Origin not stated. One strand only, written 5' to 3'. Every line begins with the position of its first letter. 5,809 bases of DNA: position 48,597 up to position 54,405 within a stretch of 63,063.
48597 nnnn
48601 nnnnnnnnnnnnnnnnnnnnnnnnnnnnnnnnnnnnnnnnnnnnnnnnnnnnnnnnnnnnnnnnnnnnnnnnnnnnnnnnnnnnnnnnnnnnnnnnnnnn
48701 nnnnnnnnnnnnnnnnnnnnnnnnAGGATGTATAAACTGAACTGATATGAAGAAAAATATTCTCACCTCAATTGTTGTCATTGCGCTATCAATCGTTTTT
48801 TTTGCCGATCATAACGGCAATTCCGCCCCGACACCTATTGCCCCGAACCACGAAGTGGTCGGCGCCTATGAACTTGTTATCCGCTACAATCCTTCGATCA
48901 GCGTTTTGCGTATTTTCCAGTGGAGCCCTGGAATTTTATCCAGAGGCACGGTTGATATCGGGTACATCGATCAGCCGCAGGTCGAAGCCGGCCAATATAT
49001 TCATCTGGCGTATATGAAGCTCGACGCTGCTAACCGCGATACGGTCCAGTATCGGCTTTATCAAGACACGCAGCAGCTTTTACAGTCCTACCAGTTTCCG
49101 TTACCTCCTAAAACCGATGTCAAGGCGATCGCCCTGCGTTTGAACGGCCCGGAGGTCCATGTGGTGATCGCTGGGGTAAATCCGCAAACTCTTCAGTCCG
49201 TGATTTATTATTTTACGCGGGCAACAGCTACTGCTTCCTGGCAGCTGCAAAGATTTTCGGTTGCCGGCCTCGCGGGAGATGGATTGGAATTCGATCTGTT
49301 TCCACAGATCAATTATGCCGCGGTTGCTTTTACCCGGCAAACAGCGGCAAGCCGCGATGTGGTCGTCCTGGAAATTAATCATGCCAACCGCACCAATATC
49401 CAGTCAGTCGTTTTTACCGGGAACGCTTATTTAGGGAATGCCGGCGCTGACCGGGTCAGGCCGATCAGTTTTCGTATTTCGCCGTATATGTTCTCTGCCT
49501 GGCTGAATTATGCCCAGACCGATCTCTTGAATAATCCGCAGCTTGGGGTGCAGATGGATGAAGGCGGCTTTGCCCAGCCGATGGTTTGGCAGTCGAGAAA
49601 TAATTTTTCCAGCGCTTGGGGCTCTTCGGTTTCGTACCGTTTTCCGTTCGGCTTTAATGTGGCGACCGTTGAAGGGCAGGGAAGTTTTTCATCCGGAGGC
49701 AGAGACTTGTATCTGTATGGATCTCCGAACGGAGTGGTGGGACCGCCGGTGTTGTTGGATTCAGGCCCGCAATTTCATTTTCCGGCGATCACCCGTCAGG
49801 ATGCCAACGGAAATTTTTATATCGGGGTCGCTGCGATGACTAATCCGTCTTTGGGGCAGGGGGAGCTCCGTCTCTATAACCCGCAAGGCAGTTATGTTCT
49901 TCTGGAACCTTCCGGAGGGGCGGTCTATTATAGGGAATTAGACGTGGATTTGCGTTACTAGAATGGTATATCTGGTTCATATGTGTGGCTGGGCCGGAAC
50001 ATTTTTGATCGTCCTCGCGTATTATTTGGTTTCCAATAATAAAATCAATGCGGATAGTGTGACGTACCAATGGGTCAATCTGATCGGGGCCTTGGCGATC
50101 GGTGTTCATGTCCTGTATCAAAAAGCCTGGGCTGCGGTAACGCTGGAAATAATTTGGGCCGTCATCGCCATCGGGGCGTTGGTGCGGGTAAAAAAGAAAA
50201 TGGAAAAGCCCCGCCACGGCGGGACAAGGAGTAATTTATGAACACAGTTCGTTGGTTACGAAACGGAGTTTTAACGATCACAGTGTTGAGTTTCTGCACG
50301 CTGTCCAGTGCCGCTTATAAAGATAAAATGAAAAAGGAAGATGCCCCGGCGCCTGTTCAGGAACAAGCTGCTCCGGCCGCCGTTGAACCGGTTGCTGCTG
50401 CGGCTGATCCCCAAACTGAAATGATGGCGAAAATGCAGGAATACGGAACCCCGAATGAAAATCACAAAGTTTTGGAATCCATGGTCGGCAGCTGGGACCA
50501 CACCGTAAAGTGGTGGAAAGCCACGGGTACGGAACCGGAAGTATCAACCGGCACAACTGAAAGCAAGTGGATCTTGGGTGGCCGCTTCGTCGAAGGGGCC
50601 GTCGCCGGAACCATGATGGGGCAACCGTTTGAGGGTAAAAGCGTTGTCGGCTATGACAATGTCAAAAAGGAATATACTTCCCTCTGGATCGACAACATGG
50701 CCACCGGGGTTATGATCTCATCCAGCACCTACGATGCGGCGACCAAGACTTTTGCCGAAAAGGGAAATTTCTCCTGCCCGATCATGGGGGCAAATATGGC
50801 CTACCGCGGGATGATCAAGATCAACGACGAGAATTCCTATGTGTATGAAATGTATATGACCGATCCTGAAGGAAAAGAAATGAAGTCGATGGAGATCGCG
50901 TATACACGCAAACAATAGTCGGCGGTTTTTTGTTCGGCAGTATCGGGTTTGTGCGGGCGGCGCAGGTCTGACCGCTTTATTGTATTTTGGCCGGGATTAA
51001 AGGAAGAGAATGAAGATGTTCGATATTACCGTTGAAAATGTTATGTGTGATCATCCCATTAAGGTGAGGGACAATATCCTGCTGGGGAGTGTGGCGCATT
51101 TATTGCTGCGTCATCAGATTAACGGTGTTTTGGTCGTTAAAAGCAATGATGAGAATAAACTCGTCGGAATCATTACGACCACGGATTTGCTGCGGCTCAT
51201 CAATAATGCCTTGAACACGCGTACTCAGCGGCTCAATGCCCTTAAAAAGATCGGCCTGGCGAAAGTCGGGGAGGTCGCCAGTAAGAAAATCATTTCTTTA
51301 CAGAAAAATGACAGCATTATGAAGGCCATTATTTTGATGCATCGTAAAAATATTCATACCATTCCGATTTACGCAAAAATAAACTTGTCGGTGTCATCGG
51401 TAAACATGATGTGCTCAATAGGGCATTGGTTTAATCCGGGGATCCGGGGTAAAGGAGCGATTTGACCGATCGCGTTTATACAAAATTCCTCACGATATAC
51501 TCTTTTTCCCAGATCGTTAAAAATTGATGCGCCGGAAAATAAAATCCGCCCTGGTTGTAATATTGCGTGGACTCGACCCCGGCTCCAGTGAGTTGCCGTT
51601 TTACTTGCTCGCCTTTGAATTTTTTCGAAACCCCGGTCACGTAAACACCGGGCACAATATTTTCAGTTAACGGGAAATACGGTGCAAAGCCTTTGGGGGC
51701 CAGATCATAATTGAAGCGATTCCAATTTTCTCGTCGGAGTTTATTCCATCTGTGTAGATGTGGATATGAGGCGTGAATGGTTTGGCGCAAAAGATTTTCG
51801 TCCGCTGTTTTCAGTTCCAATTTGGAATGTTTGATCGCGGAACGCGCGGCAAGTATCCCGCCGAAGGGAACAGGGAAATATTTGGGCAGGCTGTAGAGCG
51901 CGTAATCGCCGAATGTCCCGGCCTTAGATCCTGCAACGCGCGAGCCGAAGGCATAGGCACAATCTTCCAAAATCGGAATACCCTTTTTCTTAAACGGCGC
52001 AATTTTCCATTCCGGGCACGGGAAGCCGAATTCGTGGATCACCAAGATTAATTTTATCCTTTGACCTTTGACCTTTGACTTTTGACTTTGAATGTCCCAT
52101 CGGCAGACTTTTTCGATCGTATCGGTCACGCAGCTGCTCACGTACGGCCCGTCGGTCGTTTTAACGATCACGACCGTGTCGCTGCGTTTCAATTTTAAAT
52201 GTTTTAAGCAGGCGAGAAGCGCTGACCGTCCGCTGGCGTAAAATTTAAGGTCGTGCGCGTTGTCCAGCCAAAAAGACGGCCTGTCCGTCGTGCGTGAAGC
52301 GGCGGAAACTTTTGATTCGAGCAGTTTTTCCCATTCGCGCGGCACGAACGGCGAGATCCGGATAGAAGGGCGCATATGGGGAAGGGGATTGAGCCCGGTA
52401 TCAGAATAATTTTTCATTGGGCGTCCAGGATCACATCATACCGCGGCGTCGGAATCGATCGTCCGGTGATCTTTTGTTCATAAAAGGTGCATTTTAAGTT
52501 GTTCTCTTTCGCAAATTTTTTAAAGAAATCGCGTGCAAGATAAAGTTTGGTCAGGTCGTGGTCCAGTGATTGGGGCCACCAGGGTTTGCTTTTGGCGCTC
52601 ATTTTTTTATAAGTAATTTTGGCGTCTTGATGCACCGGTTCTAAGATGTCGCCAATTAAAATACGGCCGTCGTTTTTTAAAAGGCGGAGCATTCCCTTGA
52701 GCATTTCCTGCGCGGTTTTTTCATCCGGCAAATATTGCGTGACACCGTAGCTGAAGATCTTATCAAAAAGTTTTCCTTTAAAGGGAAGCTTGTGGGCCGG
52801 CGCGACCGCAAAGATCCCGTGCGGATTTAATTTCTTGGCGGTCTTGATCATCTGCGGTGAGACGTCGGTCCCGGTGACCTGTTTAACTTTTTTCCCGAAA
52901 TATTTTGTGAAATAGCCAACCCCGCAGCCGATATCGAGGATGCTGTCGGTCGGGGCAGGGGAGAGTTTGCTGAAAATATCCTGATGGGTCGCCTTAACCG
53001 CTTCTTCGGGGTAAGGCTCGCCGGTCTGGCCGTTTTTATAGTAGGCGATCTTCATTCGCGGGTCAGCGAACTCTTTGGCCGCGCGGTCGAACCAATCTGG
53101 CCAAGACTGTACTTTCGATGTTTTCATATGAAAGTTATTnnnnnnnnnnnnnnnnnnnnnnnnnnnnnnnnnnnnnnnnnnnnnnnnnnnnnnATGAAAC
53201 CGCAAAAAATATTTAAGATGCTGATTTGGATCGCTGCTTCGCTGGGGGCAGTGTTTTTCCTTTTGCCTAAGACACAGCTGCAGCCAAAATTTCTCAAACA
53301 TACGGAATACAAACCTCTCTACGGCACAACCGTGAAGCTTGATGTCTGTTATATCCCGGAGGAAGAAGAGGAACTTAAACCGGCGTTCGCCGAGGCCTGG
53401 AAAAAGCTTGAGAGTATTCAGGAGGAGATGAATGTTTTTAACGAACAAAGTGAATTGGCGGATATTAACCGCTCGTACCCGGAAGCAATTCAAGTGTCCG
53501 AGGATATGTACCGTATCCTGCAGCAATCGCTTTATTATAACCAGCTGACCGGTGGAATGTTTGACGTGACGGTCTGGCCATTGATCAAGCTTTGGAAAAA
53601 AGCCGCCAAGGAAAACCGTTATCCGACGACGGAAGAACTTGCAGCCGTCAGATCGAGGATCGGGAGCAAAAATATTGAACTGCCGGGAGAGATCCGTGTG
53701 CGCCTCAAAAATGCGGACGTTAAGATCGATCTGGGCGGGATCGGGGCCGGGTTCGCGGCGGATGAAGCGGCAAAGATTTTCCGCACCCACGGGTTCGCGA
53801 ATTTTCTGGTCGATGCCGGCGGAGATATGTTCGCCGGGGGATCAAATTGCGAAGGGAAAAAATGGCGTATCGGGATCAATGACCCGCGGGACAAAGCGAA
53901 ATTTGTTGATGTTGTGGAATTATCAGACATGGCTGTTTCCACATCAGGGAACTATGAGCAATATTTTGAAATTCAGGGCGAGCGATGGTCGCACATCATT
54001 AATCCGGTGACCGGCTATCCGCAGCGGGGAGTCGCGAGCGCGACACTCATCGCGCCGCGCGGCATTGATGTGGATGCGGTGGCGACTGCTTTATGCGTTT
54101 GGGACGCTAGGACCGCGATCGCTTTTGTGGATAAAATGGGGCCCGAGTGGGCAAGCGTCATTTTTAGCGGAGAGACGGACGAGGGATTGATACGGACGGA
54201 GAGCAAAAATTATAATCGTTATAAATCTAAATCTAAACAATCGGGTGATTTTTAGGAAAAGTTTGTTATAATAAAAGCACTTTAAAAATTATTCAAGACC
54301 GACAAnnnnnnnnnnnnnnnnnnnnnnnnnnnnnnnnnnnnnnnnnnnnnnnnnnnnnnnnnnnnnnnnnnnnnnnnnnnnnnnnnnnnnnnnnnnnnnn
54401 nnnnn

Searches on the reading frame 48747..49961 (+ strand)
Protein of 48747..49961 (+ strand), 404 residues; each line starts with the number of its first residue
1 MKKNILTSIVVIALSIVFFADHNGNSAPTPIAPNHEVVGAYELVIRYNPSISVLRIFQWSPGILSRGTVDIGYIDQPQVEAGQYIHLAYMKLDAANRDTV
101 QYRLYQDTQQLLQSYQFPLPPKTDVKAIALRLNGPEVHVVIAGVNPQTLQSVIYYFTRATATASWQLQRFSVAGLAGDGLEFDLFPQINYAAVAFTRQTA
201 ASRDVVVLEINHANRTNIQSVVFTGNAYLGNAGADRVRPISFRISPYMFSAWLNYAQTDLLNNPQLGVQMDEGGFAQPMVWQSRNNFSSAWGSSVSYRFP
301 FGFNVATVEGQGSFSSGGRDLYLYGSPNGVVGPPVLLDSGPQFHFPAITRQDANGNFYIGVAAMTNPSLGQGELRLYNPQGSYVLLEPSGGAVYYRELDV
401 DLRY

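Call 4: search_protein_families(library=pfam, proteins=[window:48747-49961:+], max_evalue=0.01)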
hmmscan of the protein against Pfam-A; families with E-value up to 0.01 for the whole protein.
window:48747-49961:+ (404 aa): 0 families

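Call 6: search_protein_families(library=ncbifam, proteins=[window:48747-49961:+], max_evalue=0.01)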
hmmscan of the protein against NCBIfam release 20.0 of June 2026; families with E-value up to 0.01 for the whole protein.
window:48747-49961:+ (404 aa): 0 families

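Call 51: search_protein_families(library=pfam, proteins=[window:48747-49961:+], max_evalue=0.5)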
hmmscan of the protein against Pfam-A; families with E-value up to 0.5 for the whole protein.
window:48747-49961:+ (404 aa): 0 families

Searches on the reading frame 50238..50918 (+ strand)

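Call 4: search_protein_families(library=pfam, proteins=[window:50238-50918:+], max_evalue=0.01)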
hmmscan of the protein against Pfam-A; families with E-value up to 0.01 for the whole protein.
window:50238-50918:+ (226 aa): 1 family
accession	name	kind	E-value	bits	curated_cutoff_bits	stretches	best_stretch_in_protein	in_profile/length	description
PF07617.17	DUF1579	-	6.4e-40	137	25.2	1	71-224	1-155/155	Protein of unknown function (DUF1579)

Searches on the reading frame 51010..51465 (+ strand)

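Call 4: search_protein_families(library=pfam, proteins=[window:51010-51465:+], max_evalue=0.01)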
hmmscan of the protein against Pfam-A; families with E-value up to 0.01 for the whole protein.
window:51010-51465:+ (151 aa): 1 family
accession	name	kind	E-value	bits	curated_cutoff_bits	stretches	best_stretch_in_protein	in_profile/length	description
PF00571.33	CBS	-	7.6e-18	65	24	2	8-64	1-55/57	CBS domain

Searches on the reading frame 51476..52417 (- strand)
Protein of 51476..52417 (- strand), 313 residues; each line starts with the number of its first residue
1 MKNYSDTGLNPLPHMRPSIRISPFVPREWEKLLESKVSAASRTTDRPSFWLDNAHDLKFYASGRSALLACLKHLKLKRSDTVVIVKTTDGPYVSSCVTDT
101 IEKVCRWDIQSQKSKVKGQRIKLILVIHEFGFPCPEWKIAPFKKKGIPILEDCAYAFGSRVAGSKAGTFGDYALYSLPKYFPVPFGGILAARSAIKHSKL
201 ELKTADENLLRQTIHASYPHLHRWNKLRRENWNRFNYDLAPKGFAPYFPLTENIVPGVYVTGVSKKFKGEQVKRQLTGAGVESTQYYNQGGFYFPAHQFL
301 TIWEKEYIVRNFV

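Call 56: search_protein_families(library=pfam, proteins=[window:51476-52417:-], max_evalue=0.00001)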
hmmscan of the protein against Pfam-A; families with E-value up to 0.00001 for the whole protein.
window:51476-52417:- (313 aa): 1 family
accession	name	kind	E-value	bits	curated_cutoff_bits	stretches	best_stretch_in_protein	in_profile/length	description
PF01041.23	DegT_DnrJ_EryC1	-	3.2e-11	43.5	19.8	1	61-176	46-169/360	DegT/DnrJ/EryC1/StrS aminotransferase family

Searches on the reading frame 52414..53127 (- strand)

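Call 56: search_protein_families(library=pfam, proteins=[window:52414-53127:-], max_evalue=0.00001)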
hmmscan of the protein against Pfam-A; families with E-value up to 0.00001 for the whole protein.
window:52414-53127:- (237 aa): 9 families
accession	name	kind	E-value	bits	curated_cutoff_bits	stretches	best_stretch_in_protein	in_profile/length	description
PF08241.18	Methyltransf_11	-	8.9e-20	71.6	21.2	1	64-158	1-95/95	Methyltransferase domain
PF13649.12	Methyltransf_25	-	2.8e-19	70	27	1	63-154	1-97/97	Methyltransferase domain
PF08242.18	Methyltransf_12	-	8.1e-15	55.8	30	1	64-156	1-98/98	Methyltransferase domain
PF13847.12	Methyltransf_31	-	6.5e-14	52.3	27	1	61-170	5-127/145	Methyltransferase domain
PF13489.12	Methyltransf_23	-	2.6e-13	50.4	27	1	50-212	11-160/164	Methyltransferase domain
PF01209.24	Ubie_methyltran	-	4.2e-09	36.5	20.1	1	57-212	45-205/233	ubiE/COQ5 methyltransferase family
PF02353.26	CMAS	-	1.1e-06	28.6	27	1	20-172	24-178/273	Mycolic acid cyclopropane synthetase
PF00398.26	RrnaAD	-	1.1e-06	28.4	24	1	47-103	18-75/263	Ribosomal RNA adenine dimethylase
PF05401.17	NodS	-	8.4e-06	26.2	24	0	61-162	45-148/201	Nodulation protein S (NodS)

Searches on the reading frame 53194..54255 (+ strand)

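Call 56: search_protein_families(library=pfam, proteins=[window:53194-54255:+], max_evalue=0.00001)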
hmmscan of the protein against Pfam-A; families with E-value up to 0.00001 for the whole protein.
window:53194-54255:+ (353 aa): 1 family
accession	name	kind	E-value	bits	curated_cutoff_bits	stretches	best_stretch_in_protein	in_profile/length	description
PF02424.20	ApbE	-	1.2e-75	254.9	25.6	1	44-315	2-258/266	ApbE family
